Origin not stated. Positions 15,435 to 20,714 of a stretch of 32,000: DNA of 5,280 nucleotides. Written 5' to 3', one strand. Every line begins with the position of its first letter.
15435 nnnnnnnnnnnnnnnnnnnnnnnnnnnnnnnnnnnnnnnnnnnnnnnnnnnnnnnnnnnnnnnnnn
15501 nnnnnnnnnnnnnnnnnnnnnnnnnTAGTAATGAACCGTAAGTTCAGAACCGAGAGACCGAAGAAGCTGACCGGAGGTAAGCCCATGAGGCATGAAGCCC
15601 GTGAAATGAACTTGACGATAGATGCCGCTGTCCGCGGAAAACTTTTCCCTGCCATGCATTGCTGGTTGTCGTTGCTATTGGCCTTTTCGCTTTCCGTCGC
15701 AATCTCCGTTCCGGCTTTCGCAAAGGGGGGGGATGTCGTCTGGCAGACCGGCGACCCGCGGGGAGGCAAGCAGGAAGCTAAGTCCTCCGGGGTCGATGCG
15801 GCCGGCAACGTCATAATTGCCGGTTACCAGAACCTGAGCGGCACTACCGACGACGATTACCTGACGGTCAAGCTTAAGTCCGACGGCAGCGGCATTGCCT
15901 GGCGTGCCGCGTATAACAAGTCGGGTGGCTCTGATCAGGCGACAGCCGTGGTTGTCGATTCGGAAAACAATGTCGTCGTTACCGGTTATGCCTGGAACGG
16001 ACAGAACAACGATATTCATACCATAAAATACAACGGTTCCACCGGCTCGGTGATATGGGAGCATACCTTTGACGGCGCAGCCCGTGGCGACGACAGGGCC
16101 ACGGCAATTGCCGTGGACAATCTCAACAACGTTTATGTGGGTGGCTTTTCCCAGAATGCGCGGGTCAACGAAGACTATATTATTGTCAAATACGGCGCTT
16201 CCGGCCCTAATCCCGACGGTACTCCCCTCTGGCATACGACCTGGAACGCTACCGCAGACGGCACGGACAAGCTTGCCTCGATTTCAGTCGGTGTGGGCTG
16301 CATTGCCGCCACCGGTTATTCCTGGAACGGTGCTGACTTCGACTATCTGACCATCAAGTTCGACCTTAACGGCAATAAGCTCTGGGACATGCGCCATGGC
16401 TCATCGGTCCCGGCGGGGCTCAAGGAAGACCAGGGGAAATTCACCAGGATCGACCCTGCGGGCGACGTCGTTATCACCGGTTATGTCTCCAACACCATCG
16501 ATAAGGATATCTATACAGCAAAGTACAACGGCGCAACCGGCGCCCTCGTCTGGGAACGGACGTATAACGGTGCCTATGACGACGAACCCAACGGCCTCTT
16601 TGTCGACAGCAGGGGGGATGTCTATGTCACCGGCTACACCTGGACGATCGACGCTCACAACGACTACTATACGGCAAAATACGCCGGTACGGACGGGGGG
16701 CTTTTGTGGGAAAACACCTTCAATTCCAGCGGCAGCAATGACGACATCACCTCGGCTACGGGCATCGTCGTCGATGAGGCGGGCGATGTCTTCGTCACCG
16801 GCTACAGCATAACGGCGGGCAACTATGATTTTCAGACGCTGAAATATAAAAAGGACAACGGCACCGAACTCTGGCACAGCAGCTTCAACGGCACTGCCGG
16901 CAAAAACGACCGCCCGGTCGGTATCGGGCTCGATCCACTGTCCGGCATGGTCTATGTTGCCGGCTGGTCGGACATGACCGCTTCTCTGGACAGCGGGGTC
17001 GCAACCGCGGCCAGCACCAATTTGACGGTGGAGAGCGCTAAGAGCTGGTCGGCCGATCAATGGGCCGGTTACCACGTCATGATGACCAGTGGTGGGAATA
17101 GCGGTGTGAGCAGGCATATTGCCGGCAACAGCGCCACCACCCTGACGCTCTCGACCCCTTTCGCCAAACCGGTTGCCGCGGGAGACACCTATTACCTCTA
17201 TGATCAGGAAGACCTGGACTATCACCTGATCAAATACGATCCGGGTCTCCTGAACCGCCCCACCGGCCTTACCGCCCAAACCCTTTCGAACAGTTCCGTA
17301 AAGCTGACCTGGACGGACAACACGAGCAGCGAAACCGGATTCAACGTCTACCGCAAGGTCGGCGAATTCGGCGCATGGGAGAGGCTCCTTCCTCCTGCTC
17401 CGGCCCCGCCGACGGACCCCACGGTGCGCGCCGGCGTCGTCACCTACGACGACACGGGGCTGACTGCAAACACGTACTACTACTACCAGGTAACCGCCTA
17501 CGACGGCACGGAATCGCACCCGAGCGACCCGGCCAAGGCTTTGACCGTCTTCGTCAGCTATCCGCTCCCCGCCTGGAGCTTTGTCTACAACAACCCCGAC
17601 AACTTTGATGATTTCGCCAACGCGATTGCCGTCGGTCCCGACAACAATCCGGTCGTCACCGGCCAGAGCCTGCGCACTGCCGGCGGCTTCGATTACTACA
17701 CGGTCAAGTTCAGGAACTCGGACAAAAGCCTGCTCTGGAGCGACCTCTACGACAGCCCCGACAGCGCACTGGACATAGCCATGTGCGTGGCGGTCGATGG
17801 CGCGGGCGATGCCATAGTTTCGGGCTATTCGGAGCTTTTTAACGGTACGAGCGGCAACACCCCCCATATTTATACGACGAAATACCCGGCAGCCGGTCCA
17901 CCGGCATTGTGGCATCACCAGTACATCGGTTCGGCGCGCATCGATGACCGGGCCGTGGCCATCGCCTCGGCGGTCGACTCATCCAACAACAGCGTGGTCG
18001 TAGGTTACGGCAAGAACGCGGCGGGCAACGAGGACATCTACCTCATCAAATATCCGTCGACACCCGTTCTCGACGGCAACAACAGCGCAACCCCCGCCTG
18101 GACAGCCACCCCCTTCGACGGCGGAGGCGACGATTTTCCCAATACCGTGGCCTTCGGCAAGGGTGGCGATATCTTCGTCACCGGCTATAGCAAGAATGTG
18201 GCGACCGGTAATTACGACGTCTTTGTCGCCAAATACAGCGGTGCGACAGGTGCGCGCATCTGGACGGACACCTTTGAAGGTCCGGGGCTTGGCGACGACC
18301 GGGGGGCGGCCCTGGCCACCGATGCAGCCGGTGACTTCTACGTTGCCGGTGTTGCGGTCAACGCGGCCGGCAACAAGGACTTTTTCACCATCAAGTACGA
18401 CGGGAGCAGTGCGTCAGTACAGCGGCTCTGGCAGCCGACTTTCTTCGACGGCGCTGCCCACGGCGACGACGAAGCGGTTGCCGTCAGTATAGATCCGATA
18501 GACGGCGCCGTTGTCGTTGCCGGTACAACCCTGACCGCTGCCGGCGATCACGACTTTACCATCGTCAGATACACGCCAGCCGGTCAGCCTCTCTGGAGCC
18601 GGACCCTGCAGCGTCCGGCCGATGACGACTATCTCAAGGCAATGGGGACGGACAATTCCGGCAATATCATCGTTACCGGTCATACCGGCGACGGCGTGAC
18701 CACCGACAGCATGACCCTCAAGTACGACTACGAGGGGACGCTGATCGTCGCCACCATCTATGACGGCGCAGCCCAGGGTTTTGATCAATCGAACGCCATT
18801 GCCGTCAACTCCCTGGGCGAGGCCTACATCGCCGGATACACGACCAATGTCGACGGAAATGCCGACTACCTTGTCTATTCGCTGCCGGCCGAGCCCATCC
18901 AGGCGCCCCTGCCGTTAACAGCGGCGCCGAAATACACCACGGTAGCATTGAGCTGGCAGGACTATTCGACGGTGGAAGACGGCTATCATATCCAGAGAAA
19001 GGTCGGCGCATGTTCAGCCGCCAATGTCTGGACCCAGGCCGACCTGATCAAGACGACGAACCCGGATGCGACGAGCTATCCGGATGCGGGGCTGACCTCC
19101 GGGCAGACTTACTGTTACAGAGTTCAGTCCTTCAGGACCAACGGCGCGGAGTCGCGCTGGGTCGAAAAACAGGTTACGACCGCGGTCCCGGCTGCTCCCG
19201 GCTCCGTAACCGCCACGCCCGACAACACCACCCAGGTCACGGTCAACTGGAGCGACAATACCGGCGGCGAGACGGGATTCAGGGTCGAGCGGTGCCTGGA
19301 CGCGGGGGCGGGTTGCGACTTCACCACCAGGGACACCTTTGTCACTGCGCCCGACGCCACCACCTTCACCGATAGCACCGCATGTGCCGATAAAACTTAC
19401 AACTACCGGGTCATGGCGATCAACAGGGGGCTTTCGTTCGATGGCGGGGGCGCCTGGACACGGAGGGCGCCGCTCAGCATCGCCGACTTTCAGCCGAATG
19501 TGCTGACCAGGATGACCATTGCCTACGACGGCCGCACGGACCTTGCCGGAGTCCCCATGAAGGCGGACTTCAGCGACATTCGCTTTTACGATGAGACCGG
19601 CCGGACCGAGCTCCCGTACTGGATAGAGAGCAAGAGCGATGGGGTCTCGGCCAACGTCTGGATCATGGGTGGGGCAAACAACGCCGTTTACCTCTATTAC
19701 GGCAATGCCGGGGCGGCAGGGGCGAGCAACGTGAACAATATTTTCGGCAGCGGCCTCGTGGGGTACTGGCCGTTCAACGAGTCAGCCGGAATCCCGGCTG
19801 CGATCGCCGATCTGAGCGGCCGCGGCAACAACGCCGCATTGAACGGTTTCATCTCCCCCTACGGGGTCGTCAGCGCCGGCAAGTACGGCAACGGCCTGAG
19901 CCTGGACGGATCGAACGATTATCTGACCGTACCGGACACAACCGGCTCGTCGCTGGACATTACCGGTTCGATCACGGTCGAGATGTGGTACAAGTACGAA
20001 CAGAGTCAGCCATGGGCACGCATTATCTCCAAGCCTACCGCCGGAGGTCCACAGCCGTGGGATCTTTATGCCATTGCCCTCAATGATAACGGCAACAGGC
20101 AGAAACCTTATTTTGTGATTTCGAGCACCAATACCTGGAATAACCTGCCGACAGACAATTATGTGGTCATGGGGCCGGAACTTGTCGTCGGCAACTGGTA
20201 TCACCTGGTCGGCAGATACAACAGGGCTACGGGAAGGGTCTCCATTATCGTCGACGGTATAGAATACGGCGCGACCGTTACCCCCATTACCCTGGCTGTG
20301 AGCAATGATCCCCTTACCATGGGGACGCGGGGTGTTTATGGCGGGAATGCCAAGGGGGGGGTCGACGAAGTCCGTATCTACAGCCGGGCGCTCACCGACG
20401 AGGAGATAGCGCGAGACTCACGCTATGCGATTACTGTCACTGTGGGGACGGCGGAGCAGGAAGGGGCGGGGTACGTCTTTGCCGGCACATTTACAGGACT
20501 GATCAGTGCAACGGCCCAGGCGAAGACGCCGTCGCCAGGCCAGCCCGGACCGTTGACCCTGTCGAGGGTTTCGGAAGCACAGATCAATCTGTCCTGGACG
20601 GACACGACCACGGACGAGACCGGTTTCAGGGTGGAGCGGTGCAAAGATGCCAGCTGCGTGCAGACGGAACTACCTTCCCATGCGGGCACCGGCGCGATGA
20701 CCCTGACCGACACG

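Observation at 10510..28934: Two-gene operon pairing a ~35-heme secreted cytochrome with a ~4415-aa propeller/FN3/DUF2341/LamG surface protein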

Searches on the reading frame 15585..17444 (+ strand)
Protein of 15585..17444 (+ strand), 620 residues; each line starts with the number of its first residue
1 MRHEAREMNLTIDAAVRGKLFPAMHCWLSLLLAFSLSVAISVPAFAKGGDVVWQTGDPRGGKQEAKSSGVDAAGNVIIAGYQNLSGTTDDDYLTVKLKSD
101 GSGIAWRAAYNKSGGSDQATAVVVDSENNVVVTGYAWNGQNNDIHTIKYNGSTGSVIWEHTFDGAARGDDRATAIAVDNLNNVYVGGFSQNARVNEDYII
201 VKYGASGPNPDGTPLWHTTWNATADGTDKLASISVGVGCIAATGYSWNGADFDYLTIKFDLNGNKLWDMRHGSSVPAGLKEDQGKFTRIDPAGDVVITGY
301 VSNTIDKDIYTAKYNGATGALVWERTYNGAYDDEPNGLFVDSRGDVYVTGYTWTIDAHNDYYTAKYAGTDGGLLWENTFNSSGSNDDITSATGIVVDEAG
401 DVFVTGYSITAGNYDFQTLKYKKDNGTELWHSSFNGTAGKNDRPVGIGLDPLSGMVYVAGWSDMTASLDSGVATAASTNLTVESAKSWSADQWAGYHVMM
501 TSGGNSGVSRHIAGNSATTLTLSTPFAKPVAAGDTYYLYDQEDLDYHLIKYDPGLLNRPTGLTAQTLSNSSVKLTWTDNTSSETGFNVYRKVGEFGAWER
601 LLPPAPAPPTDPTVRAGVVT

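Call 44: search_protein_families(library=pfam, proteins=[window:15585-17444:+], max_evalue=0.01)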
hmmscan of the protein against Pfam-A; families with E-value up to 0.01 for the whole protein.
window:15585-17444:+ (620 aa): 2 families
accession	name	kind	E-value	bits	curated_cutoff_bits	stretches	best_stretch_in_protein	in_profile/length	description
PF06739.17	SBBP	-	2.8e-15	56.4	20.5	2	331-353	11-33/38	Beta-propeller repeat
PF09356.15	Phage_BR0599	-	0.0049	17.6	22.9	0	498-539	8-50/80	Phage conserved hypothetical protein BR0599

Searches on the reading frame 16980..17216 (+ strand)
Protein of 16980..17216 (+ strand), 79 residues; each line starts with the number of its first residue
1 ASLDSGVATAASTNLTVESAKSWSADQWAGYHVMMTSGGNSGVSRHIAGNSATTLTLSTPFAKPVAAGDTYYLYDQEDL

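Call 53: search_solved_structures(query=A1, max_evalue=1, show_alignments=2)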
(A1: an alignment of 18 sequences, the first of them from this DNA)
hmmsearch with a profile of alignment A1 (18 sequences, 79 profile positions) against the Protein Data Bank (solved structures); distinct sequences matched with E-value up to 1: 2.
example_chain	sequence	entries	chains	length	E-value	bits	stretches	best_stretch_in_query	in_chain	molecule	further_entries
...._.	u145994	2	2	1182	0.3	14.1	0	42-76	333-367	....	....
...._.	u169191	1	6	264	0.63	13.1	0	38-70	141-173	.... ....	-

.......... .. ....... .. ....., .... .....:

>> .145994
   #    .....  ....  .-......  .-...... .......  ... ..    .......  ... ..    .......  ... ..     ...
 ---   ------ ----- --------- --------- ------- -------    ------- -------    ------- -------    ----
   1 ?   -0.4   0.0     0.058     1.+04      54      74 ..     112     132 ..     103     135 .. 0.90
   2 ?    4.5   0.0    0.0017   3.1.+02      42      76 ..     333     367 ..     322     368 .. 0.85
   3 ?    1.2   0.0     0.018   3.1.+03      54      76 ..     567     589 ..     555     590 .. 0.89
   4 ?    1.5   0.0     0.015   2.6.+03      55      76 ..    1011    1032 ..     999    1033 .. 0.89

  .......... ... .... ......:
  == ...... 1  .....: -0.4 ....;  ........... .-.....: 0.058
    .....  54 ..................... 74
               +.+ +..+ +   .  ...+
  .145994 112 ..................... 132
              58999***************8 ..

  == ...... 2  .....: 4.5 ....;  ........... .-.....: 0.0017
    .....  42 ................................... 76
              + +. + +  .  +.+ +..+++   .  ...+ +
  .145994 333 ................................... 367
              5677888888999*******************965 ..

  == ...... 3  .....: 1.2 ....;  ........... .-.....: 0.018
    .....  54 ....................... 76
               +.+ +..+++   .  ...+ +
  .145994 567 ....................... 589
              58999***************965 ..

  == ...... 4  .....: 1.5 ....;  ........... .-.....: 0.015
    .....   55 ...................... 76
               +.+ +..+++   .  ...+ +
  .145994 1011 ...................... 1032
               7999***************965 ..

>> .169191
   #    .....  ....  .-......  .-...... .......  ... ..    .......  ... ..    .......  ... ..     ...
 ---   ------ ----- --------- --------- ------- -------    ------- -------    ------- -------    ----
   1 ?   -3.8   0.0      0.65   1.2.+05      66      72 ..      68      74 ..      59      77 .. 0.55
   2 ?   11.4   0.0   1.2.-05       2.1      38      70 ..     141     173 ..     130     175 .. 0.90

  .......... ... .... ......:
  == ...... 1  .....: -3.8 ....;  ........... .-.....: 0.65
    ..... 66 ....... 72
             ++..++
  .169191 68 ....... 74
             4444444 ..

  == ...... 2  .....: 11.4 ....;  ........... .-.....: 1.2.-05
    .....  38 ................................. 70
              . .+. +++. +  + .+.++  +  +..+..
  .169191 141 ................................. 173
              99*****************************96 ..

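Call 54: search_protein_families(library=pfam, alignment_id=A1, max_evalue=1)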
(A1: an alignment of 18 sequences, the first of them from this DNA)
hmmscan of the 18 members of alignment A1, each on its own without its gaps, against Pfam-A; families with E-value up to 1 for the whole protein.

A. member 1, seq(79 aa): 1 family
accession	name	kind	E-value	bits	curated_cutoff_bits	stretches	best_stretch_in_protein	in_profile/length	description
PF09356.15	Phage_BR0599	-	0.00032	21.4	22.9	1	33-74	8-50/80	Phage conserved hypothetical protein BR0599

B. families by the number of members that match (of 18 scanned): 7 families
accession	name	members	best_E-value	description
PF09356.15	Phage_BR0599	6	0.00032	Phage conserved hypothetical protein BR0599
PF02884.22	Lyase_8_C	1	0.043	Polysaccharide lyase family 8, C-terminal beta-sandwich domain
PF17892.7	Cadherin_5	1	0.046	Cadherin-like domain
PF24737.1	DUF7688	1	0.065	Domain of unknown function (DUF7688)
PF10637.15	Ofd1_CTDD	1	0.1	Oxoglutarate and iron-dependent oxygenase degradation C-term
PF12566.14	DUF3748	1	0.11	Protein of unknown function (DUF3748)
PF14897.12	EpsG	1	0.33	EpsG family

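Call 100: search_protein_representatives(protein=window:16980-17216:+)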
Query: 79 residues. Proteins with E-value up to 0.001 (for the whole library): 944; up to 1e-10: 188; up to 1e-30: 18. The best 150 are listed.
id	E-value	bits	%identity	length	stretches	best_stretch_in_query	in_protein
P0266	7.8e-54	194.0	37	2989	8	13-76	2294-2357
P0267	7.4e-48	175.1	36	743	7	5-73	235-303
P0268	3.1e-47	173.1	38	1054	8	2-76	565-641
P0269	2.6e-44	163.8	39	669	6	13-65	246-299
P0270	1.7e-43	161.3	42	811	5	4-73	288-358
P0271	2.6e-43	160.7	43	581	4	2-74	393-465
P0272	5.6e-41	153.3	39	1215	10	7-72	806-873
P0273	8.8e-41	152.7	96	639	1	1-79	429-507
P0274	1.4e-40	152.0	31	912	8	2-61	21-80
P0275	7.0e-37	140.3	45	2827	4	6-78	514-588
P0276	1.4e-36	139.3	33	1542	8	2-75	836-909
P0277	2.2e-36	138.7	31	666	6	3-76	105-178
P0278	3.5e-36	138.1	90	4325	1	1-79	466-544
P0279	2.5e-34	132.2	34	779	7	5-68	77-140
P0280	4.2e-34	131.5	42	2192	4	3-75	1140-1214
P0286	3.0e-27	109.8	35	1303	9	8-73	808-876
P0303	1.2e-21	92.1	34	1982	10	3-75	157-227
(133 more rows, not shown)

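Call 101: search_protein_families(library=pfam, proteins=[P0267, P0268, P0269, P0272, P0274, P0276, P0286, P0303], max_evalue=0.001)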
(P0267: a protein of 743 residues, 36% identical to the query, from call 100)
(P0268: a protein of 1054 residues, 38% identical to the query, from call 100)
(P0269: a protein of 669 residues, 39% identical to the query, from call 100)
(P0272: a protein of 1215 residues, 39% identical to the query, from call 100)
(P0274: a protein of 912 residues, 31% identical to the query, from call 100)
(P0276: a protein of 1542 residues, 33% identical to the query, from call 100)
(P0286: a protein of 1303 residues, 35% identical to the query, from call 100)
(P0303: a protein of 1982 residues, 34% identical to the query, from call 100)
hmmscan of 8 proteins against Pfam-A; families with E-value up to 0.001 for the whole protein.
P0267 (743 aa): 0 families

P0268 (1054 aa): 1 family
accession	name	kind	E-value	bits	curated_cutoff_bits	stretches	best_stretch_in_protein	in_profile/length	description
PF09356.15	Phage_BR0599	-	3.4e-12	47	22.9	0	374-416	7-50/80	Phage conserved hypothetical protein BR0599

P0269 (669 aa): 3 families
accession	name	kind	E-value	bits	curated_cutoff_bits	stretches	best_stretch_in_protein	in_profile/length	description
PF09356.15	Phage_BR0599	-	8.4e-06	26.5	22.9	0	264-301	5-43/80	Phage conserved hypothetical protein BR0599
PF22838.1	COMMD8_HN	-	0.00042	21.2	27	0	564-584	21-41/90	COMMD8, helical N-terminal domain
PF24256.1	DUF7457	-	0.00059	20.2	27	0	129-146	34-51/55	Family of unknown function (DUF7457)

P0272 (1215 aa): 1 family
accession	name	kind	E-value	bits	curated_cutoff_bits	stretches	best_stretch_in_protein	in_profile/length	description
PF24986.1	PRC_RimM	-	0.00081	19.4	27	0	388-417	4-31/69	RimM PRC barrel domain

P0274 (912 aa): 0 families

P0276 (1542 aa): 3 families
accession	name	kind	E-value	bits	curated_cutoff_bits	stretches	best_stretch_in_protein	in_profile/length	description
PF03068.20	PAD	-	8.5e-43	147.3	25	2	545-712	4-179/395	Protein-arginine deiminase (PAD)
PF08527.15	PAD_M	-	2.3e-18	66.8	24.8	1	391-534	5-156/159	Protein-arginine deiminase (PAD) middle domain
PF09356.15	Phage_BR0599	-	6.9e-07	30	22.9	0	1065-1113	3-52/80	Phage conserved hypothetical protein BR0599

P0286 (1303 aa): 1 family
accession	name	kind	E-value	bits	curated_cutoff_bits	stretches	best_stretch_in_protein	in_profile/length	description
PF09356.15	Phage_BR0599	-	2.6e-11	44.1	22.9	0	839-878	11-51/80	Phage conserved hypothetical protein BR0599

P0303 (1982 aa): 0 families

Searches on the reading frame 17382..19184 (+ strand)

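Call 44: search_protein_families(library=pfam, proteins=[window:17382-19184:+], max_evalue=0.01)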
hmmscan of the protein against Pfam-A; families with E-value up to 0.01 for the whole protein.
window:17382-19184:+ (601 aa): 3 families
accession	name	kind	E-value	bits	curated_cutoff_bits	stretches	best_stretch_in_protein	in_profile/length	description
PF00041.27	fn3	-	3.1e-06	27.7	25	0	509-594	3-81/84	Fibronectin type III domain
PF25788.1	Ig_Rha78A_N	-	1.2e-05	25.9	27.4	0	520-597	19-97/105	Rha78A-like, N-terminal immunoglobulin domain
PF16655.11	PhoD_N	-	0.0061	17.5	30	0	19-42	58-81/90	PhoD-like phosphatase, N-terminal domain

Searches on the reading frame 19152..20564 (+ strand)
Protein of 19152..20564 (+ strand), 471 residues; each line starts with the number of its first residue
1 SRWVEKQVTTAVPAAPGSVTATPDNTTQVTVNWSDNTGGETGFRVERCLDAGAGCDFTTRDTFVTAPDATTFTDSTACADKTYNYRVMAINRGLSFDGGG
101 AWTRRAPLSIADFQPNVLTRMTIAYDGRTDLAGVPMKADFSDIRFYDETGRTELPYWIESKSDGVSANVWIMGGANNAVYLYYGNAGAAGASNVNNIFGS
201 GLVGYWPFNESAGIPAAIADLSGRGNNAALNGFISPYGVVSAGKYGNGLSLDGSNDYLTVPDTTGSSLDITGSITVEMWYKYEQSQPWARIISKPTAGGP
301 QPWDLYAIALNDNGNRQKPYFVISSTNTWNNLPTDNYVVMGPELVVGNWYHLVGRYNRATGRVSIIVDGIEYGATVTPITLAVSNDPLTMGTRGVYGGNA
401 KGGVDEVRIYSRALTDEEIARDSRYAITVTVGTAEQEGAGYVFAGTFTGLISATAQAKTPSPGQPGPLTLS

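Call 44: search_protein_families(library=pfam, proteins=[window:19152-20564:+], max_evalue=0.01)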
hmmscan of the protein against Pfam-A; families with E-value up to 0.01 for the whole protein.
window:19152-20564:+ (471 aa): 3 families
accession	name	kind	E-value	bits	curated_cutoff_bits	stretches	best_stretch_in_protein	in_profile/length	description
PF13385.13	Laminin_G_3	-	3.6e-25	89.3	27.6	1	252-420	1-151/151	Concanavalin A-like lectin/glucanases superfamily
PF10102.14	DUF2341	-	7.2e-13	49.3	23.4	1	139-198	1-65/84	Domain of unknown function (DUF2341)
PF00041.27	fn3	-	0.00059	20.4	25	1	15-93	2-72/84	Fibronectin type III domain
